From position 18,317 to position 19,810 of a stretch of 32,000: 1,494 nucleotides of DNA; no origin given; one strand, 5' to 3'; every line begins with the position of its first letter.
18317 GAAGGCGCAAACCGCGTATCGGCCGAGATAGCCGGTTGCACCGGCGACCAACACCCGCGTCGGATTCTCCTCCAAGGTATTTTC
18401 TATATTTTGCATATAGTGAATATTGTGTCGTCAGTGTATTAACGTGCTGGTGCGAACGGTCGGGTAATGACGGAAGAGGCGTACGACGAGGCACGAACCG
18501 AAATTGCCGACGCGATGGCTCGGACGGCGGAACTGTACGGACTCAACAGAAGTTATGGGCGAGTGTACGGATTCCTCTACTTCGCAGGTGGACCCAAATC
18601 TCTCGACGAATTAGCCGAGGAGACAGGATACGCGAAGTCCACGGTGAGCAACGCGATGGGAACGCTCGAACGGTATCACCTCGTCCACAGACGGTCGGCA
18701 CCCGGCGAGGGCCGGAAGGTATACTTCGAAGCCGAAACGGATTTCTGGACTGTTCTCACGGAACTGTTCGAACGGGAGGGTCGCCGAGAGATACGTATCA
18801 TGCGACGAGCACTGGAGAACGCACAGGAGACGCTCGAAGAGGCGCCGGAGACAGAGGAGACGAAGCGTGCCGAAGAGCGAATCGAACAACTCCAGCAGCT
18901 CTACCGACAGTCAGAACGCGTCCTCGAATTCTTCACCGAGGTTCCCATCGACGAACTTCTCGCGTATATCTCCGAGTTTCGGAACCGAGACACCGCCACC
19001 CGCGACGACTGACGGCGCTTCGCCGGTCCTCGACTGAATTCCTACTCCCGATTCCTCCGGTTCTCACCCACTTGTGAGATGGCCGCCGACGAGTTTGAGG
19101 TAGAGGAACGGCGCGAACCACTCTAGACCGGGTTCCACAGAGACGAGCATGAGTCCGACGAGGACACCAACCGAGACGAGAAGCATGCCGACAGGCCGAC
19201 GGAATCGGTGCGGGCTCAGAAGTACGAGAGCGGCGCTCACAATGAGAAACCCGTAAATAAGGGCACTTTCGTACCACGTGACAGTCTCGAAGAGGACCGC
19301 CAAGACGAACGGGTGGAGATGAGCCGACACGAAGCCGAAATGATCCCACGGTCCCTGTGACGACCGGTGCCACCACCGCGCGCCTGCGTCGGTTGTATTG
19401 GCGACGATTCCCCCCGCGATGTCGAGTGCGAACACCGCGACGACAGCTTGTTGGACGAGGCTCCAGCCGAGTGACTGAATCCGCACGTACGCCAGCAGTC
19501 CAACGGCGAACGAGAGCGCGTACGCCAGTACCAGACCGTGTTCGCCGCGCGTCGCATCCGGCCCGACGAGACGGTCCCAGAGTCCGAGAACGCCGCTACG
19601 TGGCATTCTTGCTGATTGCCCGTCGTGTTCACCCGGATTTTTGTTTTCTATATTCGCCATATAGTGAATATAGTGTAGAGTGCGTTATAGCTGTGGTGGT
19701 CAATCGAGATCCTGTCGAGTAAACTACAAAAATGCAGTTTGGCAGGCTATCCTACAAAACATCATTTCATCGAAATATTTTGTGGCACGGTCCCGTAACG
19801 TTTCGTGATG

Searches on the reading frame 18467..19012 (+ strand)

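Call 4: search_protein_families(library=pfam, proteins=[window:18467-19012:+], max_evalue=1)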
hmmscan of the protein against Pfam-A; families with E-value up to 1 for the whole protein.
window:18467-19012:+ (181 aa): 17 families
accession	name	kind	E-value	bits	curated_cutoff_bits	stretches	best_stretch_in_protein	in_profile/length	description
PF12802.13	MarR_2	-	3.5e-07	30.7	27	1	24-83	1-60/61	MarR family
PF09339.16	HTH_IclR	-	8.3e-06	25.9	22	1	38-75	11-50/52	IclR helix-turn-helix domain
PF13463.12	HTH_27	-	0.00017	22.2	22.2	1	41-89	16-64/68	Winged helix DNA-binding domain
PF25212.1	HVO_A0114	-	0.00021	21.4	27.6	1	42-88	35-80/84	HVO_A0114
PF01047.28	MarR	-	0.0022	18.3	24.6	1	42-85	16-59/59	MarR family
PF01978.25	TrmB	-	0.0022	18.2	25.6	1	25-86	5-62/68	Sugar-specific transcriptional regulator TrmB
PF25213.1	HVO_A0261_N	-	0.0051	17.1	35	1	39-77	20-58/86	HVO_A0261 N-terminal domain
PF12840.13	HTH_20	-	0.0058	17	27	1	38-75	12-50/51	Helix-turn-helix domain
PF13545.12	HTH_Crp_2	-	0.013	15.9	27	1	47-76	26-56/70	Crp-like helix-turn-helix domain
PF01022.26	HTH_5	-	0.016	15.5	22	1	39-62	11-34/47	Bacterial regulatory protein, arsR family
PF00392.27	GntR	-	0.025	14.7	27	1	46-77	27-58/64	Bacterial regulatory proteins, gntR family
PF24034.1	DUF7343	-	0.029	14.7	27.6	1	32-70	7-45/62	Domain of unknown function (DUF7343)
PF14276.11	DUF4363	-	0.035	14.5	27.5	1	115-158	13-56/107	Domain of unknown function (DUF4363)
PF17782.7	DprA_WH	-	0.036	14.5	22.9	1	30-68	14-50/61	DprA winged helix domain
PF13412.12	HTH_24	-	0.045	13.8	21.9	1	45-70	19-44/48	Winged helix-turn-helix DNA-binding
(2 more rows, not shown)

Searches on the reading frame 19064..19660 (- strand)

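Call 4: search_protein_families(library=pfam, proteins=[window:19064-19660:-], max_evalue=1)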
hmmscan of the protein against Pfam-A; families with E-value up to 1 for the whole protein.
window:19064-19660:- (198 aa): 1 family
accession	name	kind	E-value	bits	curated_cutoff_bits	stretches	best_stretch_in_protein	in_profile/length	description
PF23636.1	DUF7144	-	0.0059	17.2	27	1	122-178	38-94/115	Domain of unknown function (DUF7144)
